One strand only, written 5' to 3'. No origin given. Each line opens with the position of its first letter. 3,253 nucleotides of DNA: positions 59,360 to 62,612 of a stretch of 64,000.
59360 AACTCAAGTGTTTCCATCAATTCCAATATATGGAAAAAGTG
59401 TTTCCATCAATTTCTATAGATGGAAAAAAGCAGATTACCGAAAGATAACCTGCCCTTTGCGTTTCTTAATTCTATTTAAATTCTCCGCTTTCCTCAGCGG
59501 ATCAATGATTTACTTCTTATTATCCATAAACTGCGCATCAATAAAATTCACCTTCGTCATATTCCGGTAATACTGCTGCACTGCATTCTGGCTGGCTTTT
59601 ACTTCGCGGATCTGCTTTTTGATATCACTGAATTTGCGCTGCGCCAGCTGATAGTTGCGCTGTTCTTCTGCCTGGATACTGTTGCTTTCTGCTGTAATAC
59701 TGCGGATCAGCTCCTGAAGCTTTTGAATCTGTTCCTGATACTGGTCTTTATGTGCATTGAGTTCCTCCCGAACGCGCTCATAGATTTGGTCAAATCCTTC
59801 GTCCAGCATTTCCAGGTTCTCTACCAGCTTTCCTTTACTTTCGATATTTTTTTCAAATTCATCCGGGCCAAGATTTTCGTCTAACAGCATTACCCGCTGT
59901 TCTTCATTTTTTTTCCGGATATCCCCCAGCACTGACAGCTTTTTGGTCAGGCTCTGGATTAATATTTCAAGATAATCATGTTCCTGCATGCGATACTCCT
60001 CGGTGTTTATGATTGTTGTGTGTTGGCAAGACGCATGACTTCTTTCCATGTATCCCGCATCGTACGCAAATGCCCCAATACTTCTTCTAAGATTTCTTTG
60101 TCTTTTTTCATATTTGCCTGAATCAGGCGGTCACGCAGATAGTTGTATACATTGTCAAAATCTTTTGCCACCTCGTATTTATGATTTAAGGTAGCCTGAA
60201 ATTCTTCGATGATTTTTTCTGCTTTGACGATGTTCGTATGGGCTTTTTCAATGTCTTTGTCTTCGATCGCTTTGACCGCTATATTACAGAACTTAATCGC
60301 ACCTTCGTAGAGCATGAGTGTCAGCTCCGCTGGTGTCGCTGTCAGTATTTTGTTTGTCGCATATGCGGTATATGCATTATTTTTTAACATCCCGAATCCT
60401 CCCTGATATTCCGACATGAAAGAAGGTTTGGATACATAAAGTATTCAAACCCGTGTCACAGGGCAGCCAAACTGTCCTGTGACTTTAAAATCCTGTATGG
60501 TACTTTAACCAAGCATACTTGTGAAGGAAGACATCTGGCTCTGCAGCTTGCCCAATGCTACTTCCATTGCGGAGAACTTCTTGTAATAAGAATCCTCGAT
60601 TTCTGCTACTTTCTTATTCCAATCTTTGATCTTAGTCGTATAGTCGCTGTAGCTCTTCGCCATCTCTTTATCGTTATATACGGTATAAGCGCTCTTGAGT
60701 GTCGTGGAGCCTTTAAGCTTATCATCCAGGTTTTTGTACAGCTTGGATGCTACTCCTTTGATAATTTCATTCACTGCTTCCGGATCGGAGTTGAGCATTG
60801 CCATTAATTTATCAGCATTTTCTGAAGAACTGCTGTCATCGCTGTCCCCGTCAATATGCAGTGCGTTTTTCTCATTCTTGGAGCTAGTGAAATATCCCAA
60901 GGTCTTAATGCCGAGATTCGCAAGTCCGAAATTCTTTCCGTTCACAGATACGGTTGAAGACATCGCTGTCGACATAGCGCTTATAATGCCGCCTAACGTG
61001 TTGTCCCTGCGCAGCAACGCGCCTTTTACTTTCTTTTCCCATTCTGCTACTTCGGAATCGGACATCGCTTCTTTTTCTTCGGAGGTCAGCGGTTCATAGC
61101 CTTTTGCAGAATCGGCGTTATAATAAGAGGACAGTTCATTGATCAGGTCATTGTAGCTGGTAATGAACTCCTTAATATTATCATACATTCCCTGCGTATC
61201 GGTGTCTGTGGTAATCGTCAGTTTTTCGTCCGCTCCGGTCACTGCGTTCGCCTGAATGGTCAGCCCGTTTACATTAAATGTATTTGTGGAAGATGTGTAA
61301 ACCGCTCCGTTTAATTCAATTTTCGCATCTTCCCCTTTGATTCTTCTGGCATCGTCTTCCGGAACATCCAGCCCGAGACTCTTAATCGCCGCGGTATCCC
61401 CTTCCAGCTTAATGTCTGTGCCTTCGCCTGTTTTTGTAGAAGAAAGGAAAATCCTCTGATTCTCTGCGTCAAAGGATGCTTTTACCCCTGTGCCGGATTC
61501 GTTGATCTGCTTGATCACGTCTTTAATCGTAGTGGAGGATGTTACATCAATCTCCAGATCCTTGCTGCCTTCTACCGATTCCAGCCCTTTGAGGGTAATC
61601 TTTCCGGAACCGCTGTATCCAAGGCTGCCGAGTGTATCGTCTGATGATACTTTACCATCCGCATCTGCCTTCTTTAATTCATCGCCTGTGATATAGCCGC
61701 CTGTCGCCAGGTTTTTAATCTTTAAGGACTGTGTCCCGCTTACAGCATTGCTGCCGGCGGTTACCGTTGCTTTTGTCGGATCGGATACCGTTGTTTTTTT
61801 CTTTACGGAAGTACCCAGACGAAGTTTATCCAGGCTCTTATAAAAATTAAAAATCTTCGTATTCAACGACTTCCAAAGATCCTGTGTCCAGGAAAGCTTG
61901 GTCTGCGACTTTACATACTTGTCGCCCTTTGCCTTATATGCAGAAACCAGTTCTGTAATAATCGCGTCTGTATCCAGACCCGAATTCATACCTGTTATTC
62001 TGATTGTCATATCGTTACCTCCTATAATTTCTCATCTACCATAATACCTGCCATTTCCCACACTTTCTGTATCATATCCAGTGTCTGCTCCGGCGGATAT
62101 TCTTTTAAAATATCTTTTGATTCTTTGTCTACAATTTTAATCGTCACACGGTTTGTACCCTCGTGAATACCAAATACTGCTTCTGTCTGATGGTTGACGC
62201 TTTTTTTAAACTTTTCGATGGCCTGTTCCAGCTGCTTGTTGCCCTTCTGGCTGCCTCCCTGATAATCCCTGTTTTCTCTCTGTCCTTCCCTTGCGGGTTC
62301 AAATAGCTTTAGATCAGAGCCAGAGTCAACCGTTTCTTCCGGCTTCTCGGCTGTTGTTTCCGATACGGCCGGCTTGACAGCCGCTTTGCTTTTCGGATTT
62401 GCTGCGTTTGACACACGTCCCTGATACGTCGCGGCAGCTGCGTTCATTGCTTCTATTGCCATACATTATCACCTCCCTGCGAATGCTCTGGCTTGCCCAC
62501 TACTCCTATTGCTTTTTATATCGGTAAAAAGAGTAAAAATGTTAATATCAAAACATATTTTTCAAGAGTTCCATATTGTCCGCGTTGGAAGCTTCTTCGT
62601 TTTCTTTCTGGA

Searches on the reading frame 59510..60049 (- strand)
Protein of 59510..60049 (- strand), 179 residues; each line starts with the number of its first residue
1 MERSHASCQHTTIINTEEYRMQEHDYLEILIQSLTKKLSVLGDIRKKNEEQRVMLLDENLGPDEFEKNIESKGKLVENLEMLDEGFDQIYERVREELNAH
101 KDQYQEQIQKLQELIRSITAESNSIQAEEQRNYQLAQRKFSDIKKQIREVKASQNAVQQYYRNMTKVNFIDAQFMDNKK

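Call 82: search_protein_families(library=ncbifam, proteins=[window:59510-60049:-], max_evalue=0.01)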
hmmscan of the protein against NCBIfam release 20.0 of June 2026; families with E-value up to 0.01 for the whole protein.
window:59510-60049:- (179 aa): 1 family
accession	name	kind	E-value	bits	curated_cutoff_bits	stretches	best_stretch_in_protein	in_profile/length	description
NF033885.1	conj_TraP_IncI1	equivalog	0.0015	18.3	135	1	85-157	79-147/217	conjugal transfer protein TraP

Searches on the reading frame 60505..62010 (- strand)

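Call 22: search_protein_families(library=pfam, proteins=[window:60505-62010:-], max_evalue=0.001)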
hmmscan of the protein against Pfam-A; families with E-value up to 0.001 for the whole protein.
window:60505-62010:- (501 aa): 4 families
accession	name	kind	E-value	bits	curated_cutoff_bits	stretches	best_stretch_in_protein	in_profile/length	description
PF07195.17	FliD_C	-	6.5e-32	111.3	25.4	1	226-491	1-236/236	Flagellar hook-associated protein 2 C-terminus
PF02465.23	FliD_N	-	2.1e-21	76.8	24.8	1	10-103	1-95/97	Flagellar hook-associated protein 2 N-terminus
PF07196.18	Flagellin_IN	-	1.8e-09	38.1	22.7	1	146-193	7-55/55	Flagellin hook IN motif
PF24434.1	DUF7557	-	0.00097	19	25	0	285-300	23-38/45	Family of unknown function (DUF7557)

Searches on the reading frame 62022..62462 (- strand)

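Call 82: search_protein_families(library=ncbifam, proteins=[window:62022-62462:-], max_evalue=0.01)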
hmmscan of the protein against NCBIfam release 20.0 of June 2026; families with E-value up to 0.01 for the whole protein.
window:62022-62462:- (146 aa): 3 families
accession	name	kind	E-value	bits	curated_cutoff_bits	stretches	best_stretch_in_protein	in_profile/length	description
NF005834.1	PRK07738.1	equivalog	1.1e-11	45.3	107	1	61-145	31-116/117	flagellar protein FlaG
NF006281.0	PRK08452.1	equivalog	0.00013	22.3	117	1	55-145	43-123/124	flagella length regulator FlaG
NF006465.1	PRK08868.1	equivalog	0.0011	19.4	154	1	25-134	24-128/134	flagellar protein FlaG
